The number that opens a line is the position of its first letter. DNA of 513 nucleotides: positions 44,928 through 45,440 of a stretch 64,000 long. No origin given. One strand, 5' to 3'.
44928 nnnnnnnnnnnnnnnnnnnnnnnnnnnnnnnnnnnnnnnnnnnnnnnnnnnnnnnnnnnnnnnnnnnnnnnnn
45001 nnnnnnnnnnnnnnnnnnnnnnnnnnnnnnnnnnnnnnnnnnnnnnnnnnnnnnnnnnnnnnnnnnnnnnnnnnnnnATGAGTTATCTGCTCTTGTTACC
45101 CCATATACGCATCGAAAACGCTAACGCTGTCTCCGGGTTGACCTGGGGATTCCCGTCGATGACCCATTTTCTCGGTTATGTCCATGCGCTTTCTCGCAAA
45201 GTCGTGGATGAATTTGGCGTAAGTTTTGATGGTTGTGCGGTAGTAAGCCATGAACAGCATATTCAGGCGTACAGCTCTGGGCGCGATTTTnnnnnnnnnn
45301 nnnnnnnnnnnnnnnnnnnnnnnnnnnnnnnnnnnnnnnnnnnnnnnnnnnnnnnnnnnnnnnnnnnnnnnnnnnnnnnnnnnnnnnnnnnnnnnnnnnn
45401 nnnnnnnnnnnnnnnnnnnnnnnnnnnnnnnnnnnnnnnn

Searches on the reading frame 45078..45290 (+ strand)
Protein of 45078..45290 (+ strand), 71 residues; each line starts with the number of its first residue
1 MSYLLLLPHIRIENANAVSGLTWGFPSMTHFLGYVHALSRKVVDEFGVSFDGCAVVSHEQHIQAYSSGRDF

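Call 67: search_protein_families(library=ncbifam, proteins=[window:45078-45290:+], max_evalue=0.00001)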
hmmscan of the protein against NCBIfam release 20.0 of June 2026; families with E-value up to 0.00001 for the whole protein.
window:45078-45290:+ (71 aa): 1 family
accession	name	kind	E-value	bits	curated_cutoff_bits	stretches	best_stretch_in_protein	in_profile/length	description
TIGR02565.1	cas_Csy2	equivalog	2.6e-22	79.5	154.1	1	4-67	1-65/296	type I-F CRISPR-associated protein Csy2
